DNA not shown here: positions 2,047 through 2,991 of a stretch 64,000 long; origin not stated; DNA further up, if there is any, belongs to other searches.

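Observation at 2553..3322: Heptanucleotide tandem repeats inside coding sequence of adjacent coiled-coil/wHTH genes - candidate slipped-strand phase or length variation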

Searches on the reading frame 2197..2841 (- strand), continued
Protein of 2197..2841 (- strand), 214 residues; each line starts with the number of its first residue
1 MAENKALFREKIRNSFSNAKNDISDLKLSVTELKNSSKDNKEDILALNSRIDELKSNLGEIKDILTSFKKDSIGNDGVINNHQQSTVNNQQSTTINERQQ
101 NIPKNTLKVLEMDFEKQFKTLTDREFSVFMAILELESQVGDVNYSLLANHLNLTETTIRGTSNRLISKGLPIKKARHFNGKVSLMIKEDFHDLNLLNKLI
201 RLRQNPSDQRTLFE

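Call 61: fold_search(model_id=the predicted structure, library=pdb)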
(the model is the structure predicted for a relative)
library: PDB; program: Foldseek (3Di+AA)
matches with E <= 10: 1665; with E <= 0.001: 5
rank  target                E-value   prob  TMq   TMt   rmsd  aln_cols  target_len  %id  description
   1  3bpx_B                5.4e-04  1.00  0.31  0.45  11.8       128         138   20  Crystal Structure of MarR (released 2008-05-20)
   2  2rdp                  6.6e-04  1.00  0.31  0.44  13.9       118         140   19  The structure of a MarR family protein from Bacillus stearothermophilus (released 2007-11-13)
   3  5hli_A                7.9e-04  1.00  0.32  0.45   8.6       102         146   17  Structure of Disulfide formed AbfR (released 2017-01-25)
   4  1s3j_A                8.9e-04  1.00  0.31  0.44   9.9       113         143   17  X-ray crystal structure of YusO protein from Bacillus subtilis (released 2004-04-13)
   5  8zde_B                9.5e-04  1.00  0.32  0.45  15.1       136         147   18  Crystal structure of HsmR with DNA bound (released 2025-11-05)
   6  5eri                  1.0e-03  1.00  0.30  0.40  15.4       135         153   16  MarR Protein from Peptoclostridium difficile DA00132 (released 2016-11-16)
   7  1s3j_B                1.1e-03  1.00  0.33  0.48  10.2       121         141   16  X-ray crystal structure of YusO protein from Bacillus subtilis (released 2004-04-13)
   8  3bpv                  1.3e-03  1.00  0.31  0.46  11.4       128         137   19  Crystal Structure of MarR (released 2008-05-20)
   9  3gfj                  1.3e-03  1.00  0.28  0.40  12.0       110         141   17  Crystal structure of the ST1710 mutant (R89A) protein (released 2009-08-25)
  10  2fxa_B                1.4e-03  1.00  0.28  0.33   9.4        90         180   20  Structure of the Protease Production Regulatory Protein hpr from Bacillus subtilis. (released 2006-03-14)
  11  3gfl                  1.4e-03  1.00  0.28  0.40  12.0       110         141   17  Crystal structure of the ST1710 mutant (R90A) protein (released 2009-08-25)
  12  4fht_A                1.5e-03  1.00  0.29  0.41  11.6       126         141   17  Crystal Structure of the PcaV transcriptional regulator from Streptomyces coelicolor in complex with its natural ligan (released 2013-04-24)
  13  4zzl_A                1.7e-03  1.00  0.30  0.41  17.8       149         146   15  MexR R21W derepressor mutant causing multidrug resistance in P. aeruginosa by mexAB-oprM efflux pump expression (released 2016-07-27)
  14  8xzu                  1.8e-03  1.00  0.30  0.44  13.1       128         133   12  HosA transcriptional regulator from enteropathogenic Escherichia coli O127:H6 (strain E2348/69) bound with 4-hydroxy ben (released 2024-08-28)
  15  5hlg_H                1.9e-03  1.00  0.33  0.48   9.4       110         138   17  Structure of reduced AbfR bound to DNA (released 2017-01-25)
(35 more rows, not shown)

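Call 67: find_encoding_contigs(protein=P0123, flank=1500, max_places=4)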
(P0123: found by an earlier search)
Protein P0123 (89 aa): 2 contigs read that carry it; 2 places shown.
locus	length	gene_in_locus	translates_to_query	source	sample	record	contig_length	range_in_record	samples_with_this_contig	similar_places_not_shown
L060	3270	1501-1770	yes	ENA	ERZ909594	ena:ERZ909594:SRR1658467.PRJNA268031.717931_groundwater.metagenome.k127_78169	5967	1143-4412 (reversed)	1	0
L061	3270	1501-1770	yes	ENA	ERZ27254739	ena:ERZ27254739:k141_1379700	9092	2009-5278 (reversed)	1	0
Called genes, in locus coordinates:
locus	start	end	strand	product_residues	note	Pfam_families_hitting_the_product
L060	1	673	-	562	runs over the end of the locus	PF03485:Arg_tRNA_synt_N, PF00750:tRNA-synt_1d, PF05746:DALR_1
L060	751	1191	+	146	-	-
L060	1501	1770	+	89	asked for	-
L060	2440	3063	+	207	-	-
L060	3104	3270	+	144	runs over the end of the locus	-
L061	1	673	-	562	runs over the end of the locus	PF03485:Arg_tRNA_synt_N, PF00750:tRNA-synt_1d, PF05746:DALR_1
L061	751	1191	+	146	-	-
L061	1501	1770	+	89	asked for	-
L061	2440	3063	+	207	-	-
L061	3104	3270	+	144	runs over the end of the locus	-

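Call 68: find_encoding_contigs(protein=P0135, flank=1500, max_places=5)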
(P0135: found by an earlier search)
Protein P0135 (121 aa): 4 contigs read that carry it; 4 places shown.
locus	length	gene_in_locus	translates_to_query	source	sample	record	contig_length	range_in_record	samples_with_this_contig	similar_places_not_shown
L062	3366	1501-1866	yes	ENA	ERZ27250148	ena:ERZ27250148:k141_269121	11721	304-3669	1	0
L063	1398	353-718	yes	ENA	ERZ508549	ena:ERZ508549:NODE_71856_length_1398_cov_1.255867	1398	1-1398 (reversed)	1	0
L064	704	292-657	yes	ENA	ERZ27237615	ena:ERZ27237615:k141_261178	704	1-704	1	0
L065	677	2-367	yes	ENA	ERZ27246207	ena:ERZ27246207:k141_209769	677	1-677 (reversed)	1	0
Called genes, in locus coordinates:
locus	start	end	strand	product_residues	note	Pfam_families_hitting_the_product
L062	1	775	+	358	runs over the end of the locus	?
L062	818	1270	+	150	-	-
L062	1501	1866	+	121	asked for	-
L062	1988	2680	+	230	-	-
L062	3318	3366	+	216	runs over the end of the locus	-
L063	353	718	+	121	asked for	-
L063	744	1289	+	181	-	PF02674:Colicin_V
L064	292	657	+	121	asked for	-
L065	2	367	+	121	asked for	?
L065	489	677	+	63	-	?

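Call 72: find_encoding_contigs(protein=P0029, flank=1500, max_places=5)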
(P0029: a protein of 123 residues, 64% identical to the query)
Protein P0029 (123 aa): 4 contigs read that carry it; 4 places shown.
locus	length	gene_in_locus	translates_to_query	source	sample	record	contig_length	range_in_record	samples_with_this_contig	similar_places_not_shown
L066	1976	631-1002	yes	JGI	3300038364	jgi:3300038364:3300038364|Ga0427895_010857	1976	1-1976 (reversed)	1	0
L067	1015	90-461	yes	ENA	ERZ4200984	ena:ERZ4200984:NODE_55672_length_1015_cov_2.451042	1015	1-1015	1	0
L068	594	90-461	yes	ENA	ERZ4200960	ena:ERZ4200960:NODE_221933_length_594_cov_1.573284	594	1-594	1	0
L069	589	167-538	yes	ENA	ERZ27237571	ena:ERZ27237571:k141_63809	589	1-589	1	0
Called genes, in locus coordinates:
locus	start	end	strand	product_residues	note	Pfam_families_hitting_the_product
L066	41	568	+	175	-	-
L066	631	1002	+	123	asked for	-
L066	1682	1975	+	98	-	?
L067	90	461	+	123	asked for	-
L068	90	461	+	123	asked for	-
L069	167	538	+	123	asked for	-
